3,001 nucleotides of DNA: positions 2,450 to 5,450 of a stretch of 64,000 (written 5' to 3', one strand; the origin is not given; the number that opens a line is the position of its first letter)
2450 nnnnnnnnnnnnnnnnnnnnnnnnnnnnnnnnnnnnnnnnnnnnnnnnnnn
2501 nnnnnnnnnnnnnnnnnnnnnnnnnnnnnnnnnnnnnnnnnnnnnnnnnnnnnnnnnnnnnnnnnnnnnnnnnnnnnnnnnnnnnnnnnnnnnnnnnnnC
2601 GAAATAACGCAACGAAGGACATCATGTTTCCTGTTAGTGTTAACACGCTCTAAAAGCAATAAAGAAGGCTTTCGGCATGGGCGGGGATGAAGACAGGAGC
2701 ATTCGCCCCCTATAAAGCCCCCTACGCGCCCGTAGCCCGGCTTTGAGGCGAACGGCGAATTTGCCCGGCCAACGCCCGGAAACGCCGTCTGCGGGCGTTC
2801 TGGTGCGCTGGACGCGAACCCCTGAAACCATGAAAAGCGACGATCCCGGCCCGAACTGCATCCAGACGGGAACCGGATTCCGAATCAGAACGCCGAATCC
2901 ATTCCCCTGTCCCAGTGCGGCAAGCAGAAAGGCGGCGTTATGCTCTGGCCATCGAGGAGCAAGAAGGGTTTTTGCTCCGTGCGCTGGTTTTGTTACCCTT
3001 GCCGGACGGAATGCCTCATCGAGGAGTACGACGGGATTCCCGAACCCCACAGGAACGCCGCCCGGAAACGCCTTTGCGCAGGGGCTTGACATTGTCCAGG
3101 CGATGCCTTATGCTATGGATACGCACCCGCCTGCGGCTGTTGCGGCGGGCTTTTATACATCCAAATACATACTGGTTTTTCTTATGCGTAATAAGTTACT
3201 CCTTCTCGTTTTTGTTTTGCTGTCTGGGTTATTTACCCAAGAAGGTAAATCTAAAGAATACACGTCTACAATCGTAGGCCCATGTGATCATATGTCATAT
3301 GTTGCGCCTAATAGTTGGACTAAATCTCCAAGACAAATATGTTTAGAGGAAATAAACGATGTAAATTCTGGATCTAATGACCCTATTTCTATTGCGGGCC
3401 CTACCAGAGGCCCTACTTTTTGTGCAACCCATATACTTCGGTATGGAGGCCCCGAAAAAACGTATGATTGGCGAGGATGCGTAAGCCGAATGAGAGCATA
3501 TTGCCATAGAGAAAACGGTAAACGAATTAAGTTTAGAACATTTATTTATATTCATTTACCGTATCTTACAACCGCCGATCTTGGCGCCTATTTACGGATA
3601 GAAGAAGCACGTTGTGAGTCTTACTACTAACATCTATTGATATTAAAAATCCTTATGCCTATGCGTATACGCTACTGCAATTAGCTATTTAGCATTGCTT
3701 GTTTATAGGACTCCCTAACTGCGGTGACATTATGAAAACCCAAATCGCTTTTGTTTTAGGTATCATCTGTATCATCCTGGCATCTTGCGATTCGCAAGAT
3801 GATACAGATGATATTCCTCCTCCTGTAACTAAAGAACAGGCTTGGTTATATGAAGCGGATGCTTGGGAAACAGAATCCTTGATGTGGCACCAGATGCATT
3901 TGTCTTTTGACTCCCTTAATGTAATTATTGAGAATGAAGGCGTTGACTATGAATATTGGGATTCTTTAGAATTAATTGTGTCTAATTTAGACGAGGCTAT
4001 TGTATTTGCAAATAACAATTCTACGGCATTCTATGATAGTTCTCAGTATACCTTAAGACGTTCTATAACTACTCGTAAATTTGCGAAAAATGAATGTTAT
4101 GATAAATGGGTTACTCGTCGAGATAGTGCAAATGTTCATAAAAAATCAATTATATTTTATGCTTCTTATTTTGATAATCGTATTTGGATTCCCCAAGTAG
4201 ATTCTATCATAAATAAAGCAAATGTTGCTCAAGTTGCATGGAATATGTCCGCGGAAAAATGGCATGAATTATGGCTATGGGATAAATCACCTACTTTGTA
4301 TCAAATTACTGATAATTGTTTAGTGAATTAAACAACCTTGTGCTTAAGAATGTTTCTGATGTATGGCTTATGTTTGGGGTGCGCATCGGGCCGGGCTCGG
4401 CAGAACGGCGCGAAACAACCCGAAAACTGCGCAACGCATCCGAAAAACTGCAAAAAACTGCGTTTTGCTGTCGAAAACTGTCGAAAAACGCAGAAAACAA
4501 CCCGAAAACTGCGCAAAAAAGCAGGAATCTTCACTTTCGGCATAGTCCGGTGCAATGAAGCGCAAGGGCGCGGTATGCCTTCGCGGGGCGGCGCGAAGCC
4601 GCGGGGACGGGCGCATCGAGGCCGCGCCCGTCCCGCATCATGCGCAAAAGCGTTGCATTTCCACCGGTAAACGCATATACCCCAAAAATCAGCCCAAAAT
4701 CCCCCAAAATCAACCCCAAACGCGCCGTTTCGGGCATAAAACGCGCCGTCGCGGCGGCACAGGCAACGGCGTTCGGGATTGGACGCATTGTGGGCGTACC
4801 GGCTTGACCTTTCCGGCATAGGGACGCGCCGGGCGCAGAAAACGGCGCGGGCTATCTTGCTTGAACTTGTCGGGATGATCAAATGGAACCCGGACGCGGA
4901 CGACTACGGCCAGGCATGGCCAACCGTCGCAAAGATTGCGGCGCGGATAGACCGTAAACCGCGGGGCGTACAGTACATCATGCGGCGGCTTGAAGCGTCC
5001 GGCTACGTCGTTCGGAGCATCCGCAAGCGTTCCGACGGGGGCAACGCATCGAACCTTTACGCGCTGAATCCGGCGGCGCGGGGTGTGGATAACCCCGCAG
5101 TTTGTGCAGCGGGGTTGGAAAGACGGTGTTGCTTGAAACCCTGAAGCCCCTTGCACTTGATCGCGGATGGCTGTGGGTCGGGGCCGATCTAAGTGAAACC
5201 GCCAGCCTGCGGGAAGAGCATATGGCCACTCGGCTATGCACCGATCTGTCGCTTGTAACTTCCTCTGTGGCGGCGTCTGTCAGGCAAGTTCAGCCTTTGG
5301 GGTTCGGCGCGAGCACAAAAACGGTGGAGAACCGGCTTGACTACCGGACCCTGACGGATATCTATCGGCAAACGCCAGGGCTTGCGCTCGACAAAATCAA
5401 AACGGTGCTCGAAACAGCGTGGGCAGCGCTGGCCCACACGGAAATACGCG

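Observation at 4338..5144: Origin-of-replication-like module: 22-bp iterons, 10-bp periodic A-tract units, phased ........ repeats, then a wHTH Rep-like ORF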

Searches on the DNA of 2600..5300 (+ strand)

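Call 9: search_dna_similar(query=window:4338-5108:+, collection=plasmids, mode=distant, max_evalue=0.01)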
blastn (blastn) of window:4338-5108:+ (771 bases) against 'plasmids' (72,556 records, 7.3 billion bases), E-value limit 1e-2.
No match.

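Call 65: search_rna_families(source=window, start=2600, end=5300, threshold=evalue, max_evalue=1)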
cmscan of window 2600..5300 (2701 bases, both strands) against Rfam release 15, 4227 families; matches with E-value up to 1: 3.
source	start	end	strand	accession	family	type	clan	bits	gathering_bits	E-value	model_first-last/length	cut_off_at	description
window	3759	3815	-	RF04242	mir-5595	Gene; miRNA;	-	23.1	100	0.24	1-72/72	no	mir-5595 microRNA precursor family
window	3759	3815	+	RF04242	mir-5595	Gene; miRNA;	-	21.2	100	0.75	1-72/72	no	mir-5595 microRNA precursor family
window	4377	4492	-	RF01497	ALIL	Cis-reg;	-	15.9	50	0.42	1-117/117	no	ALIL pseudoknot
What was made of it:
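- Tried and rejected: Rfam search of 2600-5300 found nothing near threshold (call 65).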

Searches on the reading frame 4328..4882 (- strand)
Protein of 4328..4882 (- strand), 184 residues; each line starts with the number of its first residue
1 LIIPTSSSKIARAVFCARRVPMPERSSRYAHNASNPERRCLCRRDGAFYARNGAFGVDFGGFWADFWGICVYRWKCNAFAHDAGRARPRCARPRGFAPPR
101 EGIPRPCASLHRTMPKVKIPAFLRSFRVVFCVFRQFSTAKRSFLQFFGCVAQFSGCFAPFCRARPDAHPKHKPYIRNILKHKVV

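Call 7: search_protein_families(library=pfam, proteins=[window:4328-4882:-], max_evalue=0.1)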
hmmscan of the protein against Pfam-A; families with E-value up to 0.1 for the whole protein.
window:4328-4882:- (184 aa): 0 families
